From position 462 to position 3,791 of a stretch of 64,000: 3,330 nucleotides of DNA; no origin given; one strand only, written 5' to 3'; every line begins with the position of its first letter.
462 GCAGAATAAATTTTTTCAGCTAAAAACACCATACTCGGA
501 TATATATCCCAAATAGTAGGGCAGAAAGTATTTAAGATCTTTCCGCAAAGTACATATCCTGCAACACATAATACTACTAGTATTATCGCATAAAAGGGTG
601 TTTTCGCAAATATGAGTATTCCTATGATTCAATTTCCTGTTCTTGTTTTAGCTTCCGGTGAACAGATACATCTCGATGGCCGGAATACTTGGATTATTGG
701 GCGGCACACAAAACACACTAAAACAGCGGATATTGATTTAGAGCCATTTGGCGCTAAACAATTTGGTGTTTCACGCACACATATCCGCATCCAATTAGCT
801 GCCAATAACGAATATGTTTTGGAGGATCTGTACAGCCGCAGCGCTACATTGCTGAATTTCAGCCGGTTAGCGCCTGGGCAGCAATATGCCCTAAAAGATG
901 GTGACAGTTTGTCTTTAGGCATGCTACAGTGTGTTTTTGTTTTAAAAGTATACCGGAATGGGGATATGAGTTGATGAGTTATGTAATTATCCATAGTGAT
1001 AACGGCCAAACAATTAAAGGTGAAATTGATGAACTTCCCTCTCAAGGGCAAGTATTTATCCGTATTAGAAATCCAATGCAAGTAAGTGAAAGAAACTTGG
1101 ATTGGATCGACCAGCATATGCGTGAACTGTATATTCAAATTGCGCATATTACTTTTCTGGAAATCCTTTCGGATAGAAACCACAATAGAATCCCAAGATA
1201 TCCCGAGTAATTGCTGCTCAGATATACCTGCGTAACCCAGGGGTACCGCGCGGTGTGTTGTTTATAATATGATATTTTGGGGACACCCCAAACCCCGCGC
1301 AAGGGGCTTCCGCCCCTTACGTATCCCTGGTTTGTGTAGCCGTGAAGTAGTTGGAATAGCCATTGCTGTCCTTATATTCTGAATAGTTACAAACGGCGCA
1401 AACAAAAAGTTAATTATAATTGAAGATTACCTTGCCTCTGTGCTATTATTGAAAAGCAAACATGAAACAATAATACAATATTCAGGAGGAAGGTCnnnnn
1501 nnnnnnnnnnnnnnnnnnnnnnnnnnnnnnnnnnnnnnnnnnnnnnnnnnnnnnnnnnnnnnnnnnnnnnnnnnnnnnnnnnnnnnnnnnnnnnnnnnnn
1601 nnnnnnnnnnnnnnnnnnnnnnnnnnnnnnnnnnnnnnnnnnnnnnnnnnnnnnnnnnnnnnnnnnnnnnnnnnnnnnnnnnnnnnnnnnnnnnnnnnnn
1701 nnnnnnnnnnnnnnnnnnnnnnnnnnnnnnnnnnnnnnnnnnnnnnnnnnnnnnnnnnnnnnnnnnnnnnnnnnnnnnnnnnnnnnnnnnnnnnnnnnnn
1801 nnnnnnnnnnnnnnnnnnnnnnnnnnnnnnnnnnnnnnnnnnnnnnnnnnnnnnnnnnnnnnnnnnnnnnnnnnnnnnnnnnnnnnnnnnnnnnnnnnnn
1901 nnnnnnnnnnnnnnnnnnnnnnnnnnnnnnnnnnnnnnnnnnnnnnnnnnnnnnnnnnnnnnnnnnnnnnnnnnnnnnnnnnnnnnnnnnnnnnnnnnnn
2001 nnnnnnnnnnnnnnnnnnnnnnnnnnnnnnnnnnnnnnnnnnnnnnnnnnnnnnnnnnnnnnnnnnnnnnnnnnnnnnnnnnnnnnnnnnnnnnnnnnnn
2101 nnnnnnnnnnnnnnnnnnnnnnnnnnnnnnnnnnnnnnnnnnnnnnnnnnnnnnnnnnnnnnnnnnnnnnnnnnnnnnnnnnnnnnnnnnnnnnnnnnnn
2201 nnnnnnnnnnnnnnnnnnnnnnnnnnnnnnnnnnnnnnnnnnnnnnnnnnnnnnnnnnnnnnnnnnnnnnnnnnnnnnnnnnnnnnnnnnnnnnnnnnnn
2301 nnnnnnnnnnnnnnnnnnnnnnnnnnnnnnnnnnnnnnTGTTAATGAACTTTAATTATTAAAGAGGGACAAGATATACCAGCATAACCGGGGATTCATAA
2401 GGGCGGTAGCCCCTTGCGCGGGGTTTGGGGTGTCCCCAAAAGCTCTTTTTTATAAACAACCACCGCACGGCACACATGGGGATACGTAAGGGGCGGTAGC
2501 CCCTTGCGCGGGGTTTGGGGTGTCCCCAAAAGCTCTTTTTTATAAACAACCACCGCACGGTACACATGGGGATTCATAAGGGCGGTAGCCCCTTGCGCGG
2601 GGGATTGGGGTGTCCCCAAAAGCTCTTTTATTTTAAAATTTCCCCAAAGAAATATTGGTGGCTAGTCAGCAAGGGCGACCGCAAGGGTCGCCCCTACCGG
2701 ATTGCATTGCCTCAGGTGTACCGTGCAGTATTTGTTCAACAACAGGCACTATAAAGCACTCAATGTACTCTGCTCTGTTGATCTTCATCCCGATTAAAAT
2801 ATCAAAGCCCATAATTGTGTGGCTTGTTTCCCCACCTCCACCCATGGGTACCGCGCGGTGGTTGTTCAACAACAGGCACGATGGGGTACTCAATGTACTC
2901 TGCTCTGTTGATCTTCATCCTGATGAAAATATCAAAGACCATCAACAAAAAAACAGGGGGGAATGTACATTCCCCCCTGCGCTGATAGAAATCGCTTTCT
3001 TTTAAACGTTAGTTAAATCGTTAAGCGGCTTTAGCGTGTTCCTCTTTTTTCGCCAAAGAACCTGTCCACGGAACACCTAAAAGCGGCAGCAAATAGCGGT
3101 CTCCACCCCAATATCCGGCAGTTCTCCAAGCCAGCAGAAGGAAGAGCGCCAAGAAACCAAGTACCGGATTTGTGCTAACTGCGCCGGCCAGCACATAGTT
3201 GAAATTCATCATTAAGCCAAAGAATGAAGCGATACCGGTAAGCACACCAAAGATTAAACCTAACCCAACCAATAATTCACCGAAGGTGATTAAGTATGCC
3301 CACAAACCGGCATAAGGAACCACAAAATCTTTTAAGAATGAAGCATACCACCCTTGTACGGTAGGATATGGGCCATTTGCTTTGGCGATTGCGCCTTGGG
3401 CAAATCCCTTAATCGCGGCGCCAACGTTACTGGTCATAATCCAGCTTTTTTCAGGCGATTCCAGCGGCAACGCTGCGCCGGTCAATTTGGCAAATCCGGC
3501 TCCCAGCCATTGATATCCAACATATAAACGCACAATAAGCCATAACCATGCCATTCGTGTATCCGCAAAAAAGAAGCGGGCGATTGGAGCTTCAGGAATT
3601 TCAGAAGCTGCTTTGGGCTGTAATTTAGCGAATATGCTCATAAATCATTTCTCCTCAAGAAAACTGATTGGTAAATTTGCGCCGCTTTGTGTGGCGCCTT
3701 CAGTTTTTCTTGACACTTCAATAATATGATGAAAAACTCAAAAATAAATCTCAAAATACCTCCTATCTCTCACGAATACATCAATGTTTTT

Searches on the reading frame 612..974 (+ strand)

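Call 62: search_protein_families(library=pfam, proteins=[window:612-974:+])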
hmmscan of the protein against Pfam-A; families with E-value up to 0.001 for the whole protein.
window:612-974:+ (120 aa): 2 families
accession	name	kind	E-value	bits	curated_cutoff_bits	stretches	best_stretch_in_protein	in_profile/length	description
PF00498.31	FHA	-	2.4e-13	50.7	20.7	1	27-103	1-67/67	FHA domain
PF16697.10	Yop-YscD_cpl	-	1.2e-05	25.9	33.2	1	15-110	8-91/94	Inner membrane component of T3SS, cytoplasmic domain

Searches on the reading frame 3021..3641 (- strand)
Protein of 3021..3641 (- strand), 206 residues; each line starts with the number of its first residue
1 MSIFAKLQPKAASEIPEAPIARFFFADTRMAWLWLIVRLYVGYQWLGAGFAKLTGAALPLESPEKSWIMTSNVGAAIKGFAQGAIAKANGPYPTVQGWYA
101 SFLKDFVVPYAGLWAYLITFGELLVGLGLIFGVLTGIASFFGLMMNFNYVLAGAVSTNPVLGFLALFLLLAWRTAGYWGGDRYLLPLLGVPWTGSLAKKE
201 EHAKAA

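Call 38: search_protein_families(library=pfam, proteins=[window:3021-3641:-])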
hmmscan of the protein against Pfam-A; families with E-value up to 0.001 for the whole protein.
window:3021-3641:- (206 aa): 1 family
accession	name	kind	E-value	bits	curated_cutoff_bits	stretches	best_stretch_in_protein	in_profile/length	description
PF07681.17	DoxX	-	3.2e-06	28.1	23.6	1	34-146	2-76/85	DoxX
